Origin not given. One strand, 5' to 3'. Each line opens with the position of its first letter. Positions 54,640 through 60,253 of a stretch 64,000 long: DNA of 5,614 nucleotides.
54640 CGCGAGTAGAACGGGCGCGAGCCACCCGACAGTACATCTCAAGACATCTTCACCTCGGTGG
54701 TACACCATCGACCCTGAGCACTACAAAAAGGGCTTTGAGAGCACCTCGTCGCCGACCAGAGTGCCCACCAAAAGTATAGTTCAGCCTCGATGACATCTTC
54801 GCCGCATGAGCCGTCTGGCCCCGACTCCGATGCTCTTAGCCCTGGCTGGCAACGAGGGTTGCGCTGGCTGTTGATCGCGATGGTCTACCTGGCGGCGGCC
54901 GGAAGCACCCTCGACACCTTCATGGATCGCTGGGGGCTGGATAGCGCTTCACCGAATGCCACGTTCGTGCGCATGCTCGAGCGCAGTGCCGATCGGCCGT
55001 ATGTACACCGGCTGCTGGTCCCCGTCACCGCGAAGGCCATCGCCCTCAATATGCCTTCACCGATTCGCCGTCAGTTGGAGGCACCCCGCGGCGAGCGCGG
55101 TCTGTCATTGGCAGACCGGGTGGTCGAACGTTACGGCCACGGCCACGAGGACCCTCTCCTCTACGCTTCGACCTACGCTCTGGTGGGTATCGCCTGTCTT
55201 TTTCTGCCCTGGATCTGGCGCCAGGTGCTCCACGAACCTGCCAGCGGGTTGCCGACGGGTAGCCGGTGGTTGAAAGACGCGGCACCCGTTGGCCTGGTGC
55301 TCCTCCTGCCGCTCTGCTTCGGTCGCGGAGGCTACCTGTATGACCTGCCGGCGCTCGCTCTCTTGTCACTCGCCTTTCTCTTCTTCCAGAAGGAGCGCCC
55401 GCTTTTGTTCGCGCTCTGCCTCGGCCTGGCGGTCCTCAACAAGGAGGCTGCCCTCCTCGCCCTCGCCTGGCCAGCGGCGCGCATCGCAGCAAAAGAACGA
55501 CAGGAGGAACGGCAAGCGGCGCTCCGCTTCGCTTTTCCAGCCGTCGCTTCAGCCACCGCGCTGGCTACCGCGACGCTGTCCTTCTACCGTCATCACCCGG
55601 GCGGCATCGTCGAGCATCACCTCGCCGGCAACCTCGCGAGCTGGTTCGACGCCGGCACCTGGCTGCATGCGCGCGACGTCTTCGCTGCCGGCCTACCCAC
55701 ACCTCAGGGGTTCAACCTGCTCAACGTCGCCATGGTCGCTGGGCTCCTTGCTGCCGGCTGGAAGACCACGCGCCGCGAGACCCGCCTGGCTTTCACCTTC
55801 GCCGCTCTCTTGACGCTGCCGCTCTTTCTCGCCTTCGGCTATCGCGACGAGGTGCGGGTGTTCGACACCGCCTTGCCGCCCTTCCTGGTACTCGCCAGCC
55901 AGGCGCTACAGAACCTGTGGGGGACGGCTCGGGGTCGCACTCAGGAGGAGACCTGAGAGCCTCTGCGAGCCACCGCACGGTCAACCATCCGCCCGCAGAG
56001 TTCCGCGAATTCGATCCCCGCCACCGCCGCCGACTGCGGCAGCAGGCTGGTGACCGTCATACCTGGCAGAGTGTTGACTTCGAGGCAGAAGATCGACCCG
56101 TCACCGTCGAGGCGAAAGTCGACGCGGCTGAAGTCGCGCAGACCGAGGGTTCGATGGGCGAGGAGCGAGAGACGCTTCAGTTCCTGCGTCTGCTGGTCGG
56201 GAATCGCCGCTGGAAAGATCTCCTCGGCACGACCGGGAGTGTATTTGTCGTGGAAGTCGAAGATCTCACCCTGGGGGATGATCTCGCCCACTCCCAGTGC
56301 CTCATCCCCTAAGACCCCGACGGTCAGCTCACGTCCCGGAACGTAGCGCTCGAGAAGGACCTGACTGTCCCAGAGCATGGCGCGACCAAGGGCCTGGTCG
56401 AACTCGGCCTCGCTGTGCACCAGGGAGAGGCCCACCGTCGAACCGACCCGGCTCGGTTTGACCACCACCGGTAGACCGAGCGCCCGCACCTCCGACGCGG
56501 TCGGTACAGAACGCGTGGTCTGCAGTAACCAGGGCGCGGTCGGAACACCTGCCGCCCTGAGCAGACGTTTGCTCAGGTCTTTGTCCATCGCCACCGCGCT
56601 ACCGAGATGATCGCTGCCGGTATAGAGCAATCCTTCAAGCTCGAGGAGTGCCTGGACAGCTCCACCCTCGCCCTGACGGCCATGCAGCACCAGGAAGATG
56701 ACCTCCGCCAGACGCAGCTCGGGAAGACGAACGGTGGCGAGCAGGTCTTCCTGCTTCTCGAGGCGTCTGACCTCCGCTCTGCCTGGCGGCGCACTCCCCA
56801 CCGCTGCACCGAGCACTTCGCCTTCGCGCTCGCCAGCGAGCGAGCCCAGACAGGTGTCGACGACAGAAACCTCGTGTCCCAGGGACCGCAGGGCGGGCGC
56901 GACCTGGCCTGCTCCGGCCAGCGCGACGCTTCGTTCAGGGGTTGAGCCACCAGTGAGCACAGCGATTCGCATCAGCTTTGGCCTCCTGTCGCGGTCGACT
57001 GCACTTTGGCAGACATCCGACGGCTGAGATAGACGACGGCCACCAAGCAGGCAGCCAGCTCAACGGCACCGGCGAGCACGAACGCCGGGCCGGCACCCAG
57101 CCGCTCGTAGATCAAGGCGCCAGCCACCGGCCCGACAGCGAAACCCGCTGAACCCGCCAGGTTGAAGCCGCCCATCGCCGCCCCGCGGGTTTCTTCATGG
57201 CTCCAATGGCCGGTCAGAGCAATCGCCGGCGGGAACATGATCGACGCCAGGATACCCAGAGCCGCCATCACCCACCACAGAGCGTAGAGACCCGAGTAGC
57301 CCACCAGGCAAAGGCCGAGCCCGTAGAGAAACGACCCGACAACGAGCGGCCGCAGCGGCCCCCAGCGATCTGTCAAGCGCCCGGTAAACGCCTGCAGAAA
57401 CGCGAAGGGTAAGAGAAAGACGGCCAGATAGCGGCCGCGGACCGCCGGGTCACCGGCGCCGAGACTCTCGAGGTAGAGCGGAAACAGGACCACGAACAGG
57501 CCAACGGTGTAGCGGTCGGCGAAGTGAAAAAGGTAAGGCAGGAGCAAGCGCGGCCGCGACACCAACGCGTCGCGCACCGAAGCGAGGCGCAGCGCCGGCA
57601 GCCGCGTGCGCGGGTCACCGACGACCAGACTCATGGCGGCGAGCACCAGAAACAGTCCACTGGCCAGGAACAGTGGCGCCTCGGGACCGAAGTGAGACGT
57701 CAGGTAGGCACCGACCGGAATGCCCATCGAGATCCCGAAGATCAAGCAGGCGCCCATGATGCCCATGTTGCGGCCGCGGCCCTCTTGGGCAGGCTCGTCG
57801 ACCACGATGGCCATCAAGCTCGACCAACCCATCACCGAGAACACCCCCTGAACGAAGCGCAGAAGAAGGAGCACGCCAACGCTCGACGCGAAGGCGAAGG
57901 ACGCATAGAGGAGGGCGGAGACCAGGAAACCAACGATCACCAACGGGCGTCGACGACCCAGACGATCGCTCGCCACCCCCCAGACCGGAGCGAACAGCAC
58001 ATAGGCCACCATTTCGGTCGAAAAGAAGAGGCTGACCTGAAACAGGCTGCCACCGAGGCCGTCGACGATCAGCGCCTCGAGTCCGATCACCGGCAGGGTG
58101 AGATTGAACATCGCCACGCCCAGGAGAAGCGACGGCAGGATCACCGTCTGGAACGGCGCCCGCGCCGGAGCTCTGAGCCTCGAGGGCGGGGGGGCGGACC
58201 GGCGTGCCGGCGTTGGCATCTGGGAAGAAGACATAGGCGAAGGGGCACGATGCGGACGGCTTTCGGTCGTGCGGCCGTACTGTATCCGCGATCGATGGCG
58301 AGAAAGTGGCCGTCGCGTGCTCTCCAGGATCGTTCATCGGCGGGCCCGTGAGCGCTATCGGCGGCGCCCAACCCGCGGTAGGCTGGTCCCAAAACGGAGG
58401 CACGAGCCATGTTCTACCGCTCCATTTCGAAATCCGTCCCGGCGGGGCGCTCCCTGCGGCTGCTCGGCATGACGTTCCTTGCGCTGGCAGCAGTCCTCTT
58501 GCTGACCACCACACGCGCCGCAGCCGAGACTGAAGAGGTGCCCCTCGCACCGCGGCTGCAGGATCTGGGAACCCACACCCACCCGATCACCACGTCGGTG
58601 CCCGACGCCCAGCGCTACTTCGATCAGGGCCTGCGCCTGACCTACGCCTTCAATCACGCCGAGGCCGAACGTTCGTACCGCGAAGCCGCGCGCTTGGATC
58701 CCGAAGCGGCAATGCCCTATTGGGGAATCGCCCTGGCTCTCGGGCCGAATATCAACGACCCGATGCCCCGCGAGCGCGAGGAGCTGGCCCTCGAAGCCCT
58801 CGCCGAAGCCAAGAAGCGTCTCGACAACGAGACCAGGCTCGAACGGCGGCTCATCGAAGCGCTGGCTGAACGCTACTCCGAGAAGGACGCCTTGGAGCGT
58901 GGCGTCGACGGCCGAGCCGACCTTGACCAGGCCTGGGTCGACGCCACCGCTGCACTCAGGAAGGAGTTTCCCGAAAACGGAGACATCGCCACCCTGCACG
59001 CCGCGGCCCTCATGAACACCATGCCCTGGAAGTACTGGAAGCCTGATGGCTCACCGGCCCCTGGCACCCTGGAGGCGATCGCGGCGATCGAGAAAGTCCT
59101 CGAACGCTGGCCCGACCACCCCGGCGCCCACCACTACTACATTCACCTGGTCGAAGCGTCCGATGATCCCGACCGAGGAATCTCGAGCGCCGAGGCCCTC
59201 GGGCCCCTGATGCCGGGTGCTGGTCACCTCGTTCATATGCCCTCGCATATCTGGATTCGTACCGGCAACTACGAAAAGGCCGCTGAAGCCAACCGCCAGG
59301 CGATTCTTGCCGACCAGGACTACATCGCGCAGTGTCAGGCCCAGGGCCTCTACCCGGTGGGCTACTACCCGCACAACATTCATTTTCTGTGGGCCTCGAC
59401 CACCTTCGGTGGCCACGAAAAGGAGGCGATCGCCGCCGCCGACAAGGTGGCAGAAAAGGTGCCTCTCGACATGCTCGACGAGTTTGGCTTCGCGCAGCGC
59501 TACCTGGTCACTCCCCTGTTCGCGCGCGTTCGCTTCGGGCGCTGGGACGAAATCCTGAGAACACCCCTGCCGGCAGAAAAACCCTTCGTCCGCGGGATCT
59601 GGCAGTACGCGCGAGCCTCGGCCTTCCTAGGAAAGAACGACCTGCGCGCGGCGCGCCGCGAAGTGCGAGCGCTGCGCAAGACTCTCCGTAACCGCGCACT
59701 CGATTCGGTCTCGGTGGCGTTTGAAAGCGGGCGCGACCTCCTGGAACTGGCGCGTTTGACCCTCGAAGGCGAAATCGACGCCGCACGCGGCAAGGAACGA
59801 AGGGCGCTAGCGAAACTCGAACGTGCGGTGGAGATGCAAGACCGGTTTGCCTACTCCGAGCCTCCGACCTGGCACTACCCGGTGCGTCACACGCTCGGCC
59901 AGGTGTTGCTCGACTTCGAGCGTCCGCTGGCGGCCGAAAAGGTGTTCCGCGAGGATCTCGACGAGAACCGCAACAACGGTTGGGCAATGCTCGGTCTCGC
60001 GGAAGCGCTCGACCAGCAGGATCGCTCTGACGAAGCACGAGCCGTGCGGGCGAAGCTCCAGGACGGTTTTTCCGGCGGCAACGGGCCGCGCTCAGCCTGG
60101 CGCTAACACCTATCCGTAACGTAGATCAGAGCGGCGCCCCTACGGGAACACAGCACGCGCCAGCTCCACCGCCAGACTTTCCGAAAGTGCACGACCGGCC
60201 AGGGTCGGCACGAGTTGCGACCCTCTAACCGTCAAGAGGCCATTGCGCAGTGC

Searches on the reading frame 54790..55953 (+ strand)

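Call 66: search_protein_families(library=pfam, proteins=[window:54790-55953:+], max_evalue=0.001)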
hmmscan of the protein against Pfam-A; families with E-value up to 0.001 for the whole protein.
window:54790-55953:+ (388 aa): 1 family
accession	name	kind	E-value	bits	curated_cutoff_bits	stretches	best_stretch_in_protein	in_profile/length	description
PF09594.16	GT87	-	0.00061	20.1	25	1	126-342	21-231/237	Glycosyltransferase family 87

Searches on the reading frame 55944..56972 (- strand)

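Call 66: search_protein_families(library=pfam, proteins=[window:55944-56972:-], max_evalue=0.001)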
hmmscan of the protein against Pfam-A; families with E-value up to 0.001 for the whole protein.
window:55944-56972:- (343 aa): 6 families
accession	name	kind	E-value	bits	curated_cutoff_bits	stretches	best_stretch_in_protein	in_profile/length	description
PF07478.18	Dala_Dala_lig_C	-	9.1e-53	179.2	24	1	137-330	1-203/204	D-ala D-ala ligase C-terminus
PF01820.27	Dala_Dala_lig_N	-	6.8e-15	56.1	34.6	1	2-120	1-121/121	D-ala D-ala ligase N-terminus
PF02786.22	CPSase_L_D2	-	8.7e-10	38.9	19.8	1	130-301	1-178/211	Carbamoyl-phosphate synthase L chain, ATP binding domain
PF13535.11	ATP-grasp_4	-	8e-08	32.5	27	1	166-303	2-152/160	ATP-grasp domain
PF02222.28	ATP-grasp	-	1.7e-05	25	27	1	137-218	2-84/179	ATP-grasp domain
PF01071.24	GARS_A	-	0.00068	20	27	1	130-223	2-101/194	Phosphoribosylglycinamide synthetase, ATP-grasp (A) domain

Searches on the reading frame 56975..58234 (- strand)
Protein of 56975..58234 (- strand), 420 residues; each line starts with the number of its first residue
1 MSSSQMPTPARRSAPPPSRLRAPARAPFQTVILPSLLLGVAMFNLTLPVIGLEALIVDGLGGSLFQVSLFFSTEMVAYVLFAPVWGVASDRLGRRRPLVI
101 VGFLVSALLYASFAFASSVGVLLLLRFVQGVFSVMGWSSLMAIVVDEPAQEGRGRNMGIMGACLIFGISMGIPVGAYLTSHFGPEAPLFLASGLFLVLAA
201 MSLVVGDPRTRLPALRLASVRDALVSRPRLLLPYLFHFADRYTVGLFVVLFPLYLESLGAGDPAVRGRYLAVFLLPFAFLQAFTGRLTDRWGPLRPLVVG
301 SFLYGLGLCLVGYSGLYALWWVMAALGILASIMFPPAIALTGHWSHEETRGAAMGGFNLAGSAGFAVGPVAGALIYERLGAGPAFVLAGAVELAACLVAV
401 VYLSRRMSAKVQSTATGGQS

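Call 66: search_protein_families(library=pfam, proteins=[window:56975-58234:-], max_evalue=0.001)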
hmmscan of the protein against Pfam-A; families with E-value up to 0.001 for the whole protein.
window:56975-58234:- (420 aa): 2 families
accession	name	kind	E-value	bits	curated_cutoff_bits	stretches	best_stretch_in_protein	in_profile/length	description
PF07690.21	MFS_1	-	2.5e-53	181.7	33.4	2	37-261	4-235/347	Major Facilitator Superfamily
PF12832.13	MFS_1_like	-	1e-06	28.5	25.2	1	70-375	39-357/373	MFS_1 like family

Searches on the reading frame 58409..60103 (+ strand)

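Call 66: search_protein_families(library=pfam, proteins=[window:58409-60103:+], max_evalue=0.001)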
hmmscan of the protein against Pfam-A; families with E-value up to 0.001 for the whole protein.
window:58409-60103:+ (565 aa): 3 families
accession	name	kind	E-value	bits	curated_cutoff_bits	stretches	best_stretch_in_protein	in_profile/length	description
PF14559.12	TPR_19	-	7.7e-06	26.6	25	1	500-546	1-47/68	Tetratricopeptide repeat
PF13181.12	TPR_8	-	0.00048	20.5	25.7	0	82-99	16-33/34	Tetratricopeptide repeat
PF00515.34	TPR_1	-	0.00072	19.7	27.8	0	285-304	14-33/34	Tetratricopeptide repeat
